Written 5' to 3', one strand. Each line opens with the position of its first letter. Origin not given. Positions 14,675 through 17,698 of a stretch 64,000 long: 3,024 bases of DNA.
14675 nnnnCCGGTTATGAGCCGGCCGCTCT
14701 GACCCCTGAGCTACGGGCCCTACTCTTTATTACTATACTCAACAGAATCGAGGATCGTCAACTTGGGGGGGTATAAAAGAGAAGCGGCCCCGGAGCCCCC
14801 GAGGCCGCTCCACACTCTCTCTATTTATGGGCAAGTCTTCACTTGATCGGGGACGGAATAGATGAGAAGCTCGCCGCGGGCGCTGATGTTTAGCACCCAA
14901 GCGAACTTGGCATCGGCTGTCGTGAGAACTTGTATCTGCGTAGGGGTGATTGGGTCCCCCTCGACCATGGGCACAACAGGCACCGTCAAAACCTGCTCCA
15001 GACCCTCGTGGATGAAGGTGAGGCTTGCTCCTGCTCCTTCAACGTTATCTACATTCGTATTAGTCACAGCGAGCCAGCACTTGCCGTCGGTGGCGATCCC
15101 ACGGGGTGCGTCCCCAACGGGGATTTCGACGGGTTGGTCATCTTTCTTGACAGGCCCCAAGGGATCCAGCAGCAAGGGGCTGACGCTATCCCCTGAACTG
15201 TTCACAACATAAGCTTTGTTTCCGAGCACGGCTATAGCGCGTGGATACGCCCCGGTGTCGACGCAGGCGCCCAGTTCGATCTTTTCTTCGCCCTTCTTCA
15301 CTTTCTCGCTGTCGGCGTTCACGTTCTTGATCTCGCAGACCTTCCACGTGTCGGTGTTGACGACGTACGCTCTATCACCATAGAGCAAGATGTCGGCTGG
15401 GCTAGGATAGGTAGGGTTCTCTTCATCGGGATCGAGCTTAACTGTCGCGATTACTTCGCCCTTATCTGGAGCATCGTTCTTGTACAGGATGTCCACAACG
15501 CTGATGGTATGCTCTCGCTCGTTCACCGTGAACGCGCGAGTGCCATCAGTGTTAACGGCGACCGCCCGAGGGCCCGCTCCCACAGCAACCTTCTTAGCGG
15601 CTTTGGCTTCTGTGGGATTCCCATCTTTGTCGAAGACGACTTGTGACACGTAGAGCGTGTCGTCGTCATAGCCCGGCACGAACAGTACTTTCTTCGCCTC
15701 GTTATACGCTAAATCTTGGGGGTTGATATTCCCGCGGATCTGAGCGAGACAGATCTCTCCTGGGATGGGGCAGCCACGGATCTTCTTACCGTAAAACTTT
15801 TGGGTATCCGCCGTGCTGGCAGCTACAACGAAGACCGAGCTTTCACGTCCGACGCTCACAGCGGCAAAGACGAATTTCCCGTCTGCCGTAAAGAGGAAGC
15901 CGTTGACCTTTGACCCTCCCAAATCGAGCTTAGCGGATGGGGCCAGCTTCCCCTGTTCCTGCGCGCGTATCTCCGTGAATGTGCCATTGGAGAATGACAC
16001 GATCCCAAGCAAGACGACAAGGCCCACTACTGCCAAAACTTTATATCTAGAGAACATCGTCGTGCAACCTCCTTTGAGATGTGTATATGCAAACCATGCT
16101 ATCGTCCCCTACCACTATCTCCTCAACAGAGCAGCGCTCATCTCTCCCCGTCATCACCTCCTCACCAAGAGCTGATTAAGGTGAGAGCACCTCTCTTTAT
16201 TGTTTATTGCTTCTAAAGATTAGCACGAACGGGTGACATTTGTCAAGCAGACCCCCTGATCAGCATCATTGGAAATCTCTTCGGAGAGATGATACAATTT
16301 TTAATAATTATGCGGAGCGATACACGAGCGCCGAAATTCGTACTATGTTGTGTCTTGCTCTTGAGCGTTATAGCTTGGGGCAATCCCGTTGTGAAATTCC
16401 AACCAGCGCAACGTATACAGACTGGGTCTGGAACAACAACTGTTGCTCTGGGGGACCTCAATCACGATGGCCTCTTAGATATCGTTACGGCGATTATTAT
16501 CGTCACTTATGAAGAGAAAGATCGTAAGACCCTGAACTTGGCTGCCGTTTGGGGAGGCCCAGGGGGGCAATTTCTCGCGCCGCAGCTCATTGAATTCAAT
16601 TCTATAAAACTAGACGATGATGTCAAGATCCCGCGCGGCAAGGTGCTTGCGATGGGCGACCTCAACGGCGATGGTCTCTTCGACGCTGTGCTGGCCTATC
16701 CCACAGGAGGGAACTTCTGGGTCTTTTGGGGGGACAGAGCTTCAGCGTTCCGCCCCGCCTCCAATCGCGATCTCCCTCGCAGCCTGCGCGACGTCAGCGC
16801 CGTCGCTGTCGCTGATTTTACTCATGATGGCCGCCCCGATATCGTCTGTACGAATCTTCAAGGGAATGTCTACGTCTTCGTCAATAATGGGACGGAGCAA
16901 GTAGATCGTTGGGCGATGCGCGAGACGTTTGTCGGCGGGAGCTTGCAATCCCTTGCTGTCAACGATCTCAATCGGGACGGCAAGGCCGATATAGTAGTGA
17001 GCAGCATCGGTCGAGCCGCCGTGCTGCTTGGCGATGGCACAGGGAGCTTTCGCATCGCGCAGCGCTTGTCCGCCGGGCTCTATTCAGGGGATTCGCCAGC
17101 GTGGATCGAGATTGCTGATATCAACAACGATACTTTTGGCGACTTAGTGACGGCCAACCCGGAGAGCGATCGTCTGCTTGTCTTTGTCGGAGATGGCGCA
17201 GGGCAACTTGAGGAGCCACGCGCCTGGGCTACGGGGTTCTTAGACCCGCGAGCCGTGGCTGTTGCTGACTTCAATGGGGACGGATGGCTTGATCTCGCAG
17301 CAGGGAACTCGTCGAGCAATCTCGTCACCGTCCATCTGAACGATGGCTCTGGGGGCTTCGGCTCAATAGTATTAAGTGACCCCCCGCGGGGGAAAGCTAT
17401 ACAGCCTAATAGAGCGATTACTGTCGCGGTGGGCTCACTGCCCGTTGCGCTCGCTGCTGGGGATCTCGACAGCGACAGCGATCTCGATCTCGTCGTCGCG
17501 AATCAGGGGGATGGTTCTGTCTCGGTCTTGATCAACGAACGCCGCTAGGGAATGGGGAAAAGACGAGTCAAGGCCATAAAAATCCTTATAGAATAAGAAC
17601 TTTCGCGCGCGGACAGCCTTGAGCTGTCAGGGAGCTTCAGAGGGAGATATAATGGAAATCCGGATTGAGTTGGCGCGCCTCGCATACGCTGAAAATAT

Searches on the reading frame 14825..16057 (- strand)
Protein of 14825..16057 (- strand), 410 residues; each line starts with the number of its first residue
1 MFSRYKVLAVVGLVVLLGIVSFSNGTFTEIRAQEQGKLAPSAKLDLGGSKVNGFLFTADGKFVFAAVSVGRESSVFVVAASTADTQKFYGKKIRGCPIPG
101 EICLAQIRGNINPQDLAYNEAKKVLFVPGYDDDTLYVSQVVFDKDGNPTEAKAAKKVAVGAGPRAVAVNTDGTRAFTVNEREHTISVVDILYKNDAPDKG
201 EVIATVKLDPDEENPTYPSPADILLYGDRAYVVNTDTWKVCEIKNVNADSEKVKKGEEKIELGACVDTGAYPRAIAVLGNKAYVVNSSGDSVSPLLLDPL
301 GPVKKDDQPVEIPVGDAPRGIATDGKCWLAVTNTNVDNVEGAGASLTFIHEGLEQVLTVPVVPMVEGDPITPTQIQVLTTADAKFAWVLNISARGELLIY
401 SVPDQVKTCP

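Call 70: search_protein_families(library=pfam, proteins=[window:14825-16057:-], max_evalue=0.00001)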
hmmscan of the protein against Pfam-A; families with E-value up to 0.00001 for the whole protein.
window:14825-16057:- (410 aa): 1 family
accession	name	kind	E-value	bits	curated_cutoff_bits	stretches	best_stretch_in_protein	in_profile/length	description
PF10282.15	Lactonase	-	6.4e-09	35.9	21.7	1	122-294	154-317/344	Lactonase, 7-bladed beta-propeller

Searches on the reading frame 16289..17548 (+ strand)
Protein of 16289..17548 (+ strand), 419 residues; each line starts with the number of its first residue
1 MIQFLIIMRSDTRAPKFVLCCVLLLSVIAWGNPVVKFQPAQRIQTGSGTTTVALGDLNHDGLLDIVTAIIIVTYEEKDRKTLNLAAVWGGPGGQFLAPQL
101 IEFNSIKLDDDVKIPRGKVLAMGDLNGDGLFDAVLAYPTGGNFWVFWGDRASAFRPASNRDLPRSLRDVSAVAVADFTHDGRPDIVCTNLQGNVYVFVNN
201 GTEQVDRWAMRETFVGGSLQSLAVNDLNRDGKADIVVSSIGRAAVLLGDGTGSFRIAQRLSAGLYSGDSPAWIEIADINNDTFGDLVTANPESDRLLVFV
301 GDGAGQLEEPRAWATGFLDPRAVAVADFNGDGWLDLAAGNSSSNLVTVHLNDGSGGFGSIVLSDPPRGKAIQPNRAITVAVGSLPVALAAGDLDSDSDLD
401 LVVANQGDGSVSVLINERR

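Call 70: search_protein_families(library=pfam, proteins=[window:16289-17548:+], max_evalue=0.00001)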
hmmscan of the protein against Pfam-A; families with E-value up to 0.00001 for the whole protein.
window:16289-17548:+ (419 aa): 2 families
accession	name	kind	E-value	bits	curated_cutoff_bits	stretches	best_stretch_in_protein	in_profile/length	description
PF13517.12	FG-GAP_3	-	8e-48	161.3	26.9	5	124-186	1-60/61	FG-GAP-like repeat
PF01839.29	FG-GAP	-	1.1e-33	114.9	22.1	1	321-354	3-30/37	FG-GAP repeat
